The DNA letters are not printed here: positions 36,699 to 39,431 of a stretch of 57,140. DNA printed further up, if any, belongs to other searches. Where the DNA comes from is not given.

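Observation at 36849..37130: Class III ribonucleotide reductase with a fused C-terminal glutaredoxin/NrdH-like domain and no adjacent activase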

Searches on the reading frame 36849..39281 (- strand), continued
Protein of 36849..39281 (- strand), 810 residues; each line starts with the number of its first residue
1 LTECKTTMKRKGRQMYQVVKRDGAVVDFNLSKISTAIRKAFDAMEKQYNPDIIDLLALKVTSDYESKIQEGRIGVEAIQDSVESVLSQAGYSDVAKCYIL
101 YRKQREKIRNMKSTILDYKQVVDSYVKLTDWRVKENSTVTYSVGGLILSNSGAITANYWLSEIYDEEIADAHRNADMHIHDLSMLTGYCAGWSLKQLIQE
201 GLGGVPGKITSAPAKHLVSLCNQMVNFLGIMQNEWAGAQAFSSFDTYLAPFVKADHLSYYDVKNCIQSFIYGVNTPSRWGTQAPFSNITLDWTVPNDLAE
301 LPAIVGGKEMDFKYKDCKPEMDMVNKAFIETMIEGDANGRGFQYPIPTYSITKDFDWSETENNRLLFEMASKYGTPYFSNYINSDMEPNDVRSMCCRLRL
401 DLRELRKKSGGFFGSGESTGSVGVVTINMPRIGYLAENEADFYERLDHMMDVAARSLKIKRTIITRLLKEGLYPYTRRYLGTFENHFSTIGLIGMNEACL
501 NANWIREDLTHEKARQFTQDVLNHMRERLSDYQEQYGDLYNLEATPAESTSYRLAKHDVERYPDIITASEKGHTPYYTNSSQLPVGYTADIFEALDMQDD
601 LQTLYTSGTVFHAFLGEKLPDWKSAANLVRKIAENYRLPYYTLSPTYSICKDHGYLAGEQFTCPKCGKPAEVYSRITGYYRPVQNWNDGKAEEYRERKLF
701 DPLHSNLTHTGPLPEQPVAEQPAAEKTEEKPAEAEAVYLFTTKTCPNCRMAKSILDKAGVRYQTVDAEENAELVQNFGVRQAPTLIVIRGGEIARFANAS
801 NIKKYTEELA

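Call 31: find_encoding_contigs(protein=P0004, flank=6000, max_places=2)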
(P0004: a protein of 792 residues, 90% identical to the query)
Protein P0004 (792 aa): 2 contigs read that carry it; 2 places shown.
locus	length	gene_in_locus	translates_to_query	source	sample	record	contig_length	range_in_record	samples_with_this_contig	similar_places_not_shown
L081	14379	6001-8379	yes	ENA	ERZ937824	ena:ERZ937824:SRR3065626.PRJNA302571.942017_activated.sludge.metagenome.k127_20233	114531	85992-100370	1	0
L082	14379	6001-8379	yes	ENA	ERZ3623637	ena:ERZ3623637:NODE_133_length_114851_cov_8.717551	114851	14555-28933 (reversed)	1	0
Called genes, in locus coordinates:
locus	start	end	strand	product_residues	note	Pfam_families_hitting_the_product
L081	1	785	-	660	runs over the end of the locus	PF21348:RGL11_C (faint), PF01839:FG-GAP (faint)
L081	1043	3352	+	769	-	PF12833:HTH_18, PF00165:HTH_AraC (weak)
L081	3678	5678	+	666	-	PF00724:Oxidored_FMN, PF00890:FAD_binding_2 (faint), PF01134:GIDA (faint), PF01266:DAO (faint), PF03486:HI0933_like (faint), PF07992:Pyr_redox_2, PF13738:Pyr_redox_3, PF00070:Pyr_redox, +2 more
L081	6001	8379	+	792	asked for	PF03477:ATP-cone, PF13597:NRDD, PF00462:Glutaredoxin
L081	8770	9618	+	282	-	PF01734:Patatin, PF19890:DUF6363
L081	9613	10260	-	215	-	PF13346:ABC2_membrane_5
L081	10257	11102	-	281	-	PF00005:ABC_tran, PF13304:AAA_21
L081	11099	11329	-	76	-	PF04014:MazE_antitoxin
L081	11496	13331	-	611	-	PF00664:ABC_membrane, PF00005:ABC_tran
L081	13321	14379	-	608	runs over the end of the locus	PF00664:ABC_membrane, PF00005:ABC_tran, PF02463:SMC_N (weak)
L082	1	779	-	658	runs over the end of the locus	PF21348:RGL11_C (faint), PF01839:FG-GAP (faint)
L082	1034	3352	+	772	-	PF12833:HTH_18, PF00165:HTH_AraC (weak)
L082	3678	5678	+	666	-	PF00724:Oxidored_FMN, PF00890:FAD_binding_2 (faint), PF01134:GIDA (faint), PF01266:DAO (faint), PF03486:HI0933_like (faint), PF07992:Pyr_redox_2, PF13738:Pyr_redox_3, PF00070:Pyr_redox, +2 more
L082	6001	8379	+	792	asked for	PF03477:ATP-cone, PF13597:NRDD, PF00462:Glutaredoxin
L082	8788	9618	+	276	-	PF01734:Patatin, PF19890:DUF6363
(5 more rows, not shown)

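Call 32: find_encoding_contigs(protein=P0006, flank=6000, max_places=2)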
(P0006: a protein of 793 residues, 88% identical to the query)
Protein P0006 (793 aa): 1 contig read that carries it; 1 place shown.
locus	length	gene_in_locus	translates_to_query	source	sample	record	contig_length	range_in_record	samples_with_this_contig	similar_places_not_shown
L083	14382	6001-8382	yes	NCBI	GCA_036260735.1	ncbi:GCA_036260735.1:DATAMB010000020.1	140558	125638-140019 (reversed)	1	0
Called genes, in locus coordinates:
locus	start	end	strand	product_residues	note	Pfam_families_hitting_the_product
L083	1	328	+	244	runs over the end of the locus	PF12730:ABC2_membrane_4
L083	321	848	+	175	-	PF18218:Spa1_C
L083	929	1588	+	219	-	PF00072:Response_reg, PF00486:Trans_reg_C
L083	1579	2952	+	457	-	PF00512:HisKA, PF02518:HATPase_c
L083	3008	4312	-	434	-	PF01566:Nramp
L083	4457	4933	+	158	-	PF01325:Fe_dep_repress, PF02742:Fe_dep_repr_C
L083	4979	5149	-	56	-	-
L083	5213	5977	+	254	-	PF13353:Fer4_12, PF04055:Radical_SAM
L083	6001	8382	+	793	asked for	PF03477:ATP-cone, PF13597:NRDD, PF00462:Glutaredoxin (weak)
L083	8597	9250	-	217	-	PF02517:Rce1-like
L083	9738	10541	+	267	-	PF01256:Carb_kinase (weak), PF08543:Phos_pyr_kin, PF00294:PfkB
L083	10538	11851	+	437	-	PF01964:ThiC_Rad_SAM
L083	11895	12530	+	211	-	PF02581:TMP-TENI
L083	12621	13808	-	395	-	PF12704:MacB_PCD, PF02687:FtsX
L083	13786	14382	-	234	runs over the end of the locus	PF02463:SMC_N, PF00005:ABC_tran, PF13304:AAA_21 (faint)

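Call 33: search_protein_families(library=ncbifam, proteins=[L048:12403-13314:+, L050:4693-5391:+], max_evalue=0.00001)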
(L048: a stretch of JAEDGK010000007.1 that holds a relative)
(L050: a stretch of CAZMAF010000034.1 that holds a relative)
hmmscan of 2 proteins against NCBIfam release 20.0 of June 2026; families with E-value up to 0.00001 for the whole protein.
L048:12403-13314:+ (303 aa): 55 families (the best 25 are shown)
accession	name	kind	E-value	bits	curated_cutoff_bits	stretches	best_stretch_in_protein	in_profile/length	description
TIGR01292.1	TRX_reduct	equivalog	1.7e-98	329.1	343.45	1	3-300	1-300/300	thioredoxin-disulfide reductase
TIGR03143.1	AhpF_homolog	hypoth_equivalog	8.9e-77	258.9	687.65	1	2-302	4-310/555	putative alkyl hydroperoxide reductase F subunit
TIGR03140.1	AhpF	equivalog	3.8e-67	227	502.9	1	2-299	212-511/515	alkyl hydroperoxide reductase subunit F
NF007614.0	PRK10262.1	equivalog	1.5e-49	168.9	644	1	5-302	9-316/321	thioredoxin-disulfide reductase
TIGR01350.1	lipoamide_DH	equivalog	7.9e-18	64.4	408.8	2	90-294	117-327/461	dihydrolipoyl dehydrogenase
TIGR02053.1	MerA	equivalog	1.6e-16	60.4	454.45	1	91-297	118-329/465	mercury(II) reductase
NF009410.0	PRK12771.1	subfamily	7.9e-16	57.7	516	1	5-300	141-445/566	NAD(P)-binding protein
TIGR04018.1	Bthiol_YpdA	hypoth_equivalog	8.7e-16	57.6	339.9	2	77-272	90-286/316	YpdA family putative bacillithiol disulfide reductase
NF040505.1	ArsO_flavin_mono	equivalog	8e-15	55.1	425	1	79-172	96-191/346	ArsO family NAD(P)H-dependent flavin-containing monooxygenase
NF004943.0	PRK06292.2-1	equivalog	7.1e-13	48.1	432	1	91-278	119-311/456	dihydrolipoyl dehydrogenase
TIGR02032.1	GG-red-SF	subfamily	3.1e-12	46.8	158.8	1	3-40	1-38/297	geranylgeranyl reductase family protein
NF004776.0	PRK06116.1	equivalog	6.1e-12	45.3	480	1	88-278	119-308/450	glutathione-disulfide reductase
TIGR01317.1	GOGAT_sm_gam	subfamily_domain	1.2e-11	44.1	447.7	0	5-113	146-242/485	glutamate synthase small subunit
NF004945.0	PRK06292.2-3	equivalog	1.5e-11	43.9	494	0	88-277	117-307/457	dihydrolipoyl dehydrogenase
TIGR03315.1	Se_ygfK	equivalog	1.2e-10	39.5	835.3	1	5-293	540-832/1012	putative selenate reductase subunit YgfK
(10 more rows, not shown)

L050:4693-5391:+ (232 aa): 35 families (the best 25 are shown)
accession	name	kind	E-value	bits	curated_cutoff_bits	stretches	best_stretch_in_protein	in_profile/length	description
TIGR02495.1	NrdG2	equivalog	6.7e-63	211.5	131.15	1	4-192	3-192/193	anaerobic ribonucleoside-triphosphate reductase activating protein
TIGR04041.1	activase_YjjW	hypoth_equivalog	2e-15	57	250.2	1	48-220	93-266/276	YjjW family glycine radical enzyme activase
TIGR02668.1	moaA_archaeal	equivalog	2.6e-15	56.2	325.25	1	21-156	14-148/303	GTP 3',8-cyclase MoaA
TIGR02493.1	PFLA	equivalog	4.1e-15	55.8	231.75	1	20-137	18-142/235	pyruvate formate-lyase-activating protein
TIGR02666.1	moaA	equivalog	1.5e-14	53.7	284.05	1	22-153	15-152/336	GTP 3',8-cyclase MoaA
NF001199.0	PRK00164.2-1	equivalog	2.5e-13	49.9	231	1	21-155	16-149/308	GTP 3',8-cyclase MoaA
TIGR03963.1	rSAM_QueE_Clost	equivalog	7.9e-13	48.6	260.1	1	19-155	21-154/219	putative 7-carboxy-7-deazaguanine synthase QueE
TIGR04317.1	W_rSAM_matur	equivalog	3.4e-10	39.6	380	1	20-146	7-135/349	tungsten cofactor oxidoreductase radical SAM maturase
NF038283.1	viperin_w_prok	equivalog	6e-10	38.8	180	1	23-129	8-121/281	viperin family antiviral radical SAM protein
TIGR02494.1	PFLE_PFLC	subfamily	8.3e-10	38.4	174.35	0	66-182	126-240/293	glycyl-radical enzyme activating protein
TIGR04051.1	rSAM_NirJ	equivalog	8.9e-10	38.1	515.45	1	24-196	9-180/354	heme d1 biosynthesis radical SAM protein NirJ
NF007483.0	PRK10076.1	equivalog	1.2e-09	37.8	326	0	66-173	120-224/292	[formate-C-acetyltransferase]-activating enzyme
TIGR04349.1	rSAM_QueE_gams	hypoth_equivalog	2.8e-09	37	300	1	22-171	24-163/210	7-carboxy-7-deazaguanine synthase QueE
NF045646.2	rSAM_Se_TrsS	equivalog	6.1e-09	34.9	490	1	18-170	87-241/441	radical SAM (seleno)protein TrsS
TIGR02491.1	NrdG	equivalog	1.1e-08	35.2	126.1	1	20-90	18-90/154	anaerobic ribonucleoside-triphosphate reductase activating protein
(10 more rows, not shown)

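Call 57: predict_structure(alignment_id=A1)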
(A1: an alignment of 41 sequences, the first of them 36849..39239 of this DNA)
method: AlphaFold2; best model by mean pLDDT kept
length: 796 residues; sequences in the alignment: 41
mean_pLDDT: 56.6   pTM: 0.39
mean pLDDT of the five models: 56.6, 55.5, 54.7, 54.4, 50.4
residues with pLDDT >= 90: 36; 70-90: 238; 50-70: 155; < 50: 367
segments of 3 or more residues with pLDDT < 50: 90-149, 167-198, 213-226, 259-273, 322-339, 358-407, 457-469, 530-616, 618-632, 660-719
pLDDT, mean of each block of 10 residues (from residue 1): 75 81 83 84 88 86 86 87 67 37 32 27 24 26 41 67 50 29 37 38 65 42 44 81 86 62 31 56 66 75 85 74 38 47 58 53 31 31 29 26 38 71 91 89 70 48 40 58 68 68 79 76 61 35 41 43 35 38 46 36 44 48 41 53 61 63 36 27 34 34 33 35 86 84 90 85 82 87 86 79
secondary structure, 60 per line:
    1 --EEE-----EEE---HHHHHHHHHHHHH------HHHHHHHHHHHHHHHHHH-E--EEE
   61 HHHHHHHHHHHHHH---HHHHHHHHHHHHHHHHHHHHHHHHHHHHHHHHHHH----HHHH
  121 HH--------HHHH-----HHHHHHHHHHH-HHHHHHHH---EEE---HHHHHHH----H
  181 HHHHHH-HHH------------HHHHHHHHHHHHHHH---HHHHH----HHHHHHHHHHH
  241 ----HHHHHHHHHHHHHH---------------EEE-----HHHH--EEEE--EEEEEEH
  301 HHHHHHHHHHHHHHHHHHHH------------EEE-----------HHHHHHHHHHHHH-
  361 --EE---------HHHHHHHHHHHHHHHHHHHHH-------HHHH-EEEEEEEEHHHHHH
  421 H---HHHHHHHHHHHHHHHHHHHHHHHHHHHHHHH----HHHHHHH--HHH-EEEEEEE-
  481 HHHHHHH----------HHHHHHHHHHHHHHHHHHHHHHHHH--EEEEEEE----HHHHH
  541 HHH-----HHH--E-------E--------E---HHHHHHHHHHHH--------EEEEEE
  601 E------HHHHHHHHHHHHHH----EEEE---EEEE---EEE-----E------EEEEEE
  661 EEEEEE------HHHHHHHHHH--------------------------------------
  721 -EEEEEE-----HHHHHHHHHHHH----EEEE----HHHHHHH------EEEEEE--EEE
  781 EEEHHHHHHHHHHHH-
elements in order (helices of 4 or more, strands of 3 or more residues): E3-5 E11-13 H17-29 H36-53 E58-60 H61-74 H78-112 H117-122 H131-134 H140-150 H152-159 E163-165 H169-175 H180-186 H203-217 H221-225 H230-240 H245-258 E274-276 H282-285 E288-291 E294-299 H300-320 E333-335 H347-359 H374-394 H402-405 E407-414 H415-421 H425-455 H460-466 E473-479 H481-487 H498-522 E525-531 H536-543 H575-586 E595-601 H608-621 E626-629 E633-636 E640-642 E655-666 H673-682 E722-727 H733-744 E749-752 H757-763 E770-775 E778-783 H784-795

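Call 65: find_related_loci(query=A3, collection=metagenome_contigs, flank=5000)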
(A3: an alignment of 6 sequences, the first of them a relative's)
Query A3 (711 aa) in metagenome_contigs; peptide patterns used: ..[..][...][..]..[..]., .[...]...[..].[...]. (x = any residue, [..] = any of these).
600 stretches matched a pattern (row limit reached: there are more); 598 encode a relative of the query (tblastn E <= 1e-3); the best 80 are kept; 80 distinct loci.
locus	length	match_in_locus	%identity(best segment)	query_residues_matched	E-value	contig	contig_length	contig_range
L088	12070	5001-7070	65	14-697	0e+0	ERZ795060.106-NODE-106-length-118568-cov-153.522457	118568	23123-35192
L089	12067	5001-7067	64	14-698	0e+0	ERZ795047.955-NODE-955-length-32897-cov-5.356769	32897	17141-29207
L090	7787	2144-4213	63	14-697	0e+0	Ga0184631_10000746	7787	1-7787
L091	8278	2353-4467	62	7-697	0e+0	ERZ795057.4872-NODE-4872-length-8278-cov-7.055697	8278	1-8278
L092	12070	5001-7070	62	14-697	0e+0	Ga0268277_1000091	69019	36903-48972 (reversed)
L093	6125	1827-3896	63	14-698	0e+0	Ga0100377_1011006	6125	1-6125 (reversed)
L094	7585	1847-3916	62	14-698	0e+0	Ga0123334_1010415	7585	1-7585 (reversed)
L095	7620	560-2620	63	14-698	0e+0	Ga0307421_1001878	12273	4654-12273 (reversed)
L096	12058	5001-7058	62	14-694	0e+0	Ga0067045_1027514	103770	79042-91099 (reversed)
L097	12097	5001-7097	63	7-698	0e+0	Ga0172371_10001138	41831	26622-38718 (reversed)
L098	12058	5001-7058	63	13-695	0e+0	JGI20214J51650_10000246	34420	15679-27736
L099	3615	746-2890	60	4-697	0e+0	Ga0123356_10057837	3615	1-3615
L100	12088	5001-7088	60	2-697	0e+0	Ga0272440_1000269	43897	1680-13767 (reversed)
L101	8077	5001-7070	62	14-698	0e+0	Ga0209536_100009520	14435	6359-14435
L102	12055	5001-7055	63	14-697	0e+0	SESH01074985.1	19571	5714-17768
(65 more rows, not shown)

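Call 67: search_solved_structures(query=L048:12403-13314:+, max_evalue=1e-20, show_alignments=1)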
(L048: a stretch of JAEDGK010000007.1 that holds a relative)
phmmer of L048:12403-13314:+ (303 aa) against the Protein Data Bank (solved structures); distinct sequences matched with E-value up to 1e-20: 52.
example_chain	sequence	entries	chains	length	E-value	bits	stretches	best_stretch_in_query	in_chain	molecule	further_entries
7aaw_A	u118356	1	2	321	5.1e-76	258.7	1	2-302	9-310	Thioredoxin reductase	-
4gcm_A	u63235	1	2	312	5.1e-73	248.9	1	3-302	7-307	Thioredoxin reductase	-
4zn0_A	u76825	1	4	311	9.9e-73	247.9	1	2-302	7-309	Thioredoxin reductase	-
7jyp_A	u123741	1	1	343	1.4e-71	244.2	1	3-297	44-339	Thioredoxin reductase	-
5uwy_A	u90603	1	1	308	1.6e-69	237.4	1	2-302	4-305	Thioredoxin reductase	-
5mh4_A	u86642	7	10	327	1e-68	234.8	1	2-300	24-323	Thioredoxin reductase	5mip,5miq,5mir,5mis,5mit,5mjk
5uth_A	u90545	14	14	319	1.4e-65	224.5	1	2-300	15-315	Thioredoxin reductase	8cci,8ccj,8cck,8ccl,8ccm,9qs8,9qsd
9xub_A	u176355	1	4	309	1.5e-64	221.1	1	3-300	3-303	Thioredoxin reductase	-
2a87_A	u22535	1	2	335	1.7e-64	220.9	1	3-300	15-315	Thioredoxin reductase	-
2q7v_A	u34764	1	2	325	7.7e-63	215.5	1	3-299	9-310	Thioredoxin reductase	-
3r9u_A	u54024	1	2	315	8.6e-58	198.9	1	2-303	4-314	Thioredoxin reductase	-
3f8p_A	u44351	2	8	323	7.7e-57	195.8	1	3-301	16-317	Thioredoxin reductase (TrxB-3)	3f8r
2q0k_A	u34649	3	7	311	1.1e-56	195.2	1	2-301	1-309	Thioredoxin reductase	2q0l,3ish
3f8d_A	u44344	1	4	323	1.5e-55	191.6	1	3-301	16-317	Thioredoxin reductase (TrxB-3)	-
3cty_A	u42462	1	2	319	2e-55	191.2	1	3-296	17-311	Thioredoxin reductase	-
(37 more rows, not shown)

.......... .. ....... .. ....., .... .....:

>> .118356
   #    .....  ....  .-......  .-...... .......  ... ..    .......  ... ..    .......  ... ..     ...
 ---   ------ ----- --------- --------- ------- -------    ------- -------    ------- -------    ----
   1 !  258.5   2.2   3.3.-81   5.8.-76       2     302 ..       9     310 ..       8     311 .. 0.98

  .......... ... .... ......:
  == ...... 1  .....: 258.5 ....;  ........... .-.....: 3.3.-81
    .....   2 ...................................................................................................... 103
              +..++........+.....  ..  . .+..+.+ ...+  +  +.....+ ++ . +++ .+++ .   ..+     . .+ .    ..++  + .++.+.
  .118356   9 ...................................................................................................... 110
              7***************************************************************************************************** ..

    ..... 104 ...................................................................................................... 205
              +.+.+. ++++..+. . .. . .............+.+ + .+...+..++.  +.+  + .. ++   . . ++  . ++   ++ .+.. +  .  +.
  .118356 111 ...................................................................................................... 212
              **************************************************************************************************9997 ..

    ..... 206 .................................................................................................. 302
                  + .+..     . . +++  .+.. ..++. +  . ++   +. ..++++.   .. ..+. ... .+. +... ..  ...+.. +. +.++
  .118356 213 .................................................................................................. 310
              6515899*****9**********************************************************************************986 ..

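Call 75: search_protein_families(library=pfam, proteins=[P0154, P0158, P0135, P0149], max_evalue=0.001)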
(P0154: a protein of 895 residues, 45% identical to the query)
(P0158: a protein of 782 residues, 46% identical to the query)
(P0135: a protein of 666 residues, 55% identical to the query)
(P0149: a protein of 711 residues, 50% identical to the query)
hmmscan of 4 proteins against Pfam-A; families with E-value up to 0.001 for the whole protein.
P0154 (895 aa): 3 families
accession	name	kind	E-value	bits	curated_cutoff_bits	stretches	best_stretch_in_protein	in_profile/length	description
PF13597.11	NRDD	-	4.1e-170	567.6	26.2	1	134-767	1-562/562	Anaerobic ribonucleoside-triphosphate reductase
PF03477.21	ATP-cone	-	2.6e-17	63.5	25.8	1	9-99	2-87/88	ATP cone domain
PF13098.12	Thioredoxin_2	-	0.00032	21.5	27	0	807-868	7-85/104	Thioredoxin-like domain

P0158 (782 aa): 3 families
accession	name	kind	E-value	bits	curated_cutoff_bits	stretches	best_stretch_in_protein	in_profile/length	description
PF13597.11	NRDD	-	4.4e-122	409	26.2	1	119-617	2-505/562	Anaerobic ribonucleoside-triphosphate reductase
PF03477.21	ATP-cone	-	9.6e-24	84.2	25.8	1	3-92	2-87/88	ATP cone domain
PF13192.12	Thioredoxin_3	-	0.00063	20.2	24.8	0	727-765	21-58/76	Thioredoxin domain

P0135 (666 aa): 2 families
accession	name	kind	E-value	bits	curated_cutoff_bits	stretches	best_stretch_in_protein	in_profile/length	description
PF13597.11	NRDD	-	2.1e-112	377.1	26.2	1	122-644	1-519/562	Anaerobic ribonucleoside-triphosphate reductase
PF03477.21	ATP-cone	-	2.8e-20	73.1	25.8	1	4-93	2-87/88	ATP cone domain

P0149 (711 aa): 2 families
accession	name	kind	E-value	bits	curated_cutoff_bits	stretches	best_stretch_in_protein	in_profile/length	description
PF13597.11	NRDD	-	4e-189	630.4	26.2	1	128-697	1-562/562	Anaerobic ribonucleoside-triphosphate reductase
PF03477.21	ATP-cone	-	2.2e-20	73.4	25.8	1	13-101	2-87/88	ATP cone domain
